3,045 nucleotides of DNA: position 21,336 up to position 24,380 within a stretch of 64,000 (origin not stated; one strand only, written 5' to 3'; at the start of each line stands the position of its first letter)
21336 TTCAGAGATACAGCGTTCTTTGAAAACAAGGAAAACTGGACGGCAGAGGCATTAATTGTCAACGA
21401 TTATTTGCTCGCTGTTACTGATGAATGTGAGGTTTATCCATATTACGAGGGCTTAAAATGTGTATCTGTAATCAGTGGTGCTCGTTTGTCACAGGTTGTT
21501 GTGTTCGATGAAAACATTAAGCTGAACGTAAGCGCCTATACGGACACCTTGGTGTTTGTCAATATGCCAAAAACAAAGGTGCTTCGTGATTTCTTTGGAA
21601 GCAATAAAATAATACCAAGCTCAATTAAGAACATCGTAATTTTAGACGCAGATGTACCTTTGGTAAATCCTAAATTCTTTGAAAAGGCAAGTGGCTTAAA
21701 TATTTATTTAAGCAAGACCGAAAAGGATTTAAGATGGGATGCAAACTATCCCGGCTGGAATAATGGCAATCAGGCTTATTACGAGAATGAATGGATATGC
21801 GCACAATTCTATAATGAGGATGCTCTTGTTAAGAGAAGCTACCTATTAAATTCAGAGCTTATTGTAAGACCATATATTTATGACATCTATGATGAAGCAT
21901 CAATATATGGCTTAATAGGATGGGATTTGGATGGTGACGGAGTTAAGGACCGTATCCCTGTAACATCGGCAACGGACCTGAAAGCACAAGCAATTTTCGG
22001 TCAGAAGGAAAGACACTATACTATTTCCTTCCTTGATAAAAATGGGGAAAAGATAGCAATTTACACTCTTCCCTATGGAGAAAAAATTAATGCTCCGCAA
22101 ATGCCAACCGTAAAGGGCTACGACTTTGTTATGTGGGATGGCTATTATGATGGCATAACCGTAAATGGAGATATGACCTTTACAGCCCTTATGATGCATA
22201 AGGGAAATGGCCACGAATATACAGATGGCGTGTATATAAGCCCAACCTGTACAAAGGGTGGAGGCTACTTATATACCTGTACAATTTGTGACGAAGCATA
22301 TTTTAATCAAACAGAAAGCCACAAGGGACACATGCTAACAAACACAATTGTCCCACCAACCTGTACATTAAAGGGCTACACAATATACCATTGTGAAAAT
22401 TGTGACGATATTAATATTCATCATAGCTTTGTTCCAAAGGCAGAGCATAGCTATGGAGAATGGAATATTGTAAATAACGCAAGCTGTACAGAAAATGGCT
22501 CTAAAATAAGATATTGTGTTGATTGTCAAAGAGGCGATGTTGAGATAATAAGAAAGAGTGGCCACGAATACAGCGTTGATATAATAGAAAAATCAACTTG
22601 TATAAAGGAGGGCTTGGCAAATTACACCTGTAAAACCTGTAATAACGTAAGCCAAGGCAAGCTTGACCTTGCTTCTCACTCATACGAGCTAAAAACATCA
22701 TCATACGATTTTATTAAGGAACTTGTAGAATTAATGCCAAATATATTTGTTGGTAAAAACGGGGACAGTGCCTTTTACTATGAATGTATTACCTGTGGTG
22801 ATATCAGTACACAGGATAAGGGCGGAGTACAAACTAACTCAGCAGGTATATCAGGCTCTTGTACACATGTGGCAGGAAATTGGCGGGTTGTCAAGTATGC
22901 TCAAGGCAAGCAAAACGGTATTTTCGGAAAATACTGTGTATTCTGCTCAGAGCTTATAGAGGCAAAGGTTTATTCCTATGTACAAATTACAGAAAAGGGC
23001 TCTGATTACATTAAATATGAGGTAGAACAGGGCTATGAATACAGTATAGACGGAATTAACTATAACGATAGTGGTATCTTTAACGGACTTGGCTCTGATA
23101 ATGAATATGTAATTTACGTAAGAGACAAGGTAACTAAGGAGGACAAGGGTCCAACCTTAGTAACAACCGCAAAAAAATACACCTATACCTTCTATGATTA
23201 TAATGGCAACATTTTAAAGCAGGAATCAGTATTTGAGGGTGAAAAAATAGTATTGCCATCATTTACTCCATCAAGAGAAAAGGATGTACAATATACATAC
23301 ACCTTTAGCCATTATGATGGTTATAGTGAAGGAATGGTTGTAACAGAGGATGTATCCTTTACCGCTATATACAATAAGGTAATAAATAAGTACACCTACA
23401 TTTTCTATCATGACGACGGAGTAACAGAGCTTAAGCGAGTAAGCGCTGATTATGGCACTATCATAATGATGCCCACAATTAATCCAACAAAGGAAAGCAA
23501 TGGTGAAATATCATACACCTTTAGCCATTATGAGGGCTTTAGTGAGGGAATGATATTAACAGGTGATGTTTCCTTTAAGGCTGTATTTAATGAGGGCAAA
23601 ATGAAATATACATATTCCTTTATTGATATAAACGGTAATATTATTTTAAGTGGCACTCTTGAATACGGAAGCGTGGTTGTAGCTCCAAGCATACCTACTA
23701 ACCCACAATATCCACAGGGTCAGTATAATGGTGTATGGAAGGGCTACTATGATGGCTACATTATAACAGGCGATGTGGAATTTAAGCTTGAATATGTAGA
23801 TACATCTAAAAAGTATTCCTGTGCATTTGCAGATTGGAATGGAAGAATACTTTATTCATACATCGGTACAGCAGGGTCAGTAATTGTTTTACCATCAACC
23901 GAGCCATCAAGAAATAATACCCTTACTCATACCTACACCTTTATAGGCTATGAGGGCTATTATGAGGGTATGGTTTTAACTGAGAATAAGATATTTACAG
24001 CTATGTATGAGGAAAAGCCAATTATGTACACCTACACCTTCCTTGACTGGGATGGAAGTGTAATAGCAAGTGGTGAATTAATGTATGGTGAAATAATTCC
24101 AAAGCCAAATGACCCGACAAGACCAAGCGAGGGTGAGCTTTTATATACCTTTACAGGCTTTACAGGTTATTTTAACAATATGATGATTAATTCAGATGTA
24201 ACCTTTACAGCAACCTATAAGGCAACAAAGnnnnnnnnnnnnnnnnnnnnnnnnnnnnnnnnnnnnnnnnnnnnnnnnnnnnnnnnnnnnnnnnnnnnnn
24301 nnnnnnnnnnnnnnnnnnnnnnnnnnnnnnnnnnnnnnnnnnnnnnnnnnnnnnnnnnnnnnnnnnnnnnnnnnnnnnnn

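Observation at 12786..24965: A 12.2-kb single gene combining an S8 protease, a ~7-kb LRR array, Cys/His repeats, Flg_new repeats, a cohesin-like module and a dockerin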

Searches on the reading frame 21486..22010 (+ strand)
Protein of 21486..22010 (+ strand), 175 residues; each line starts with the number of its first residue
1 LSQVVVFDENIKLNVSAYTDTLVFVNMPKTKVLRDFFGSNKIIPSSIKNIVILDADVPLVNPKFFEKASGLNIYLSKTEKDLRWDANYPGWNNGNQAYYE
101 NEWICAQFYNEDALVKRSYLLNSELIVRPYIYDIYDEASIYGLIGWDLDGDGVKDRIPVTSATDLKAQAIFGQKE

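Call 85: search_protein_families(library=ncbifam, proteins=[window:21486-22010:+], max_evalue=0.1)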
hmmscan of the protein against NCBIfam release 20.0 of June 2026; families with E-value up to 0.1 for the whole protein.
seq(175 aa): 0 families

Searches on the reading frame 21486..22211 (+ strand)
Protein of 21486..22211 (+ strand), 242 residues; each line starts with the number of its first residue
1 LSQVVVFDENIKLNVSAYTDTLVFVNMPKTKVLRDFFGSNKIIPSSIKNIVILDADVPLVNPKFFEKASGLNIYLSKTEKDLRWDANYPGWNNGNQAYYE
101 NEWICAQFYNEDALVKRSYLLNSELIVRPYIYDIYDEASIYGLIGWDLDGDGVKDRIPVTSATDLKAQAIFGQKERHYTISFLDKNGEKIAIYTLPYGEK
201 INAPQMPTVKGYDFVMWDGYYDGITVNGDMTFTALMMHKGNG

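Call 8: search_protein_families(library=pfam, proteins=[window:21486-22211:+], max_evalue=1)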
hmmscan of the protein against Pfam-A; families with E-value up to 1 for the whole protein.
seq(242 aa): 1 family
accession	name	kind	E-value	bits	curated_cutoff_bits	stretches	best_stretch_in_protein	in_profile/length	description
PF09479.16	Flg_new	-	9.8e-07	29.2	27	1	178-234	1-52/65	Listeria-Bacteroides repeat domain (List_Bact_rpt)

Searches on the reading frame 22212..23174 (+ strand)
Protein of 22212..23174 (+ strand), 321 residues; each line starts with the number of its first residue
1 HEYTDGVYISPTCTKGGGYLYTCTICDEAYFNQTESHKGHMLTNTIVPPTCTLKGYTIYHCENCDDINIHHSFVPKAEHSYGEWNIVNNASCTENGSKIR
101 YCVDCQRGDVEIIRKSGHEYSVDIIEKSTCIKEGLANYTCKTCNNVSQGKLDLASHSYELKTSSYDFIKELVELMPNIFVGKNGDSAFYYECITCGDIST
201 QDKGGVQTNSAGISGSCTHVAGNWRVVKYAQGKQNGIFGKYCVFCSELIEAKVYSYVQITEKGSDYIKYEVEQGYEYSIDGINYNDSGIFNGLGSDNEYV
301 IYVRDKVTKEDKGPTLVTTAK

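Call 8: search_protein_families(library=pfam, proteins=[window:22212-22985:+], max_evalue=1)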
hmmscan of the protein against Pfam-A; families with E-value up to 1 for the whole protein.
seq(258 aa): 1 family
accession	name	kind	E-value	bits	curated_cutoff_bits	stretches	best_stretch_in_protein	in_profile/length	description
PF23455.1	DUF7129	-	0.19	11.9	30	1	187-202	9-25/45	Domain of unknown function (DUF7129)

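Call 85: search_protein_families(library=ncbifam, proteins=[window:22212-23174:+], max_evalue=0.1)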
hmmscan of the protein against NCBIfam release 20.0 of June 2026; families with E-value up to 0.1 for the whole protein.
seq(321 aa): 0 families

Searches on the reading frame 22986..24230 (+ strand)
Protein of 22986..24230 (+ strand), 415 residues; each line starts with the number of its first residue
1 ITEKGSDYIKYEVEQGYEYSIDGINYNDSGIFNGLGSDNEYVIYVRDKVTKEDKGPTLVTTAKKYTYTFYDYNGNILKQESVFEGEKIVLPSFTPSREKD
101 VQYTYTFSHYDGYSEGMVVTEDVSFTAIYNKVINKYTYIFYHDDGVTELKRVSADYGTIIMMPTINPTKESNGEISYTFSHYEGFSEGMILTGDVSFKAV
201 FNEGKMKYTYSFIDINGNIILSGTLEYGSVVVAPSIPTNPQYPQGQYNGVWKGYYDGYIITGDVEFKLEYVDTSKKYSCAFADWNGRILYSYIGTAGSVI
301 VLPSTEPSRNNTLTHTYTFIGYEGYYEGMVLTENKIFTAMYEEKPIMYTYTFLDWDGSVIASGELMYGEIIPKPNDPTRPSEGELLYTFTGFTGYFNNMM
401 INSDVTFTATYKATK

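Call 8: search_protein_families(library=pfam, proteins=[window:22986-24230:+], max_evalue=1)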
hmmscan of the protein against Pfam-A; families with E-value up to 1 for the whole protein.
seq(415 aa): 2 families
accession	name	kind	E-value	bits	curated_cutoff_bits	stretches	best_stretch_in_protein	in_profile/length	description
PF23237.1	HYR_4C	-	0.00028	21.5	27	0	201-218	46-63/73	HYR-like domain with 4 cysteines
PF18655.7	SHIRT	-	0.00075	20.5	22.4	1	78-126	29-76/82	SHIRT domain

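Call 85: search_protein_families(library=ncbifam, proteins=[window:23175-24224:+], max_evalue=0.1)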
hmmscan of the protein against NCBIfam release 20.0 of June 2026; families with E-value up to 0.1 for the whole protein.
seq(350 aa): 0 families
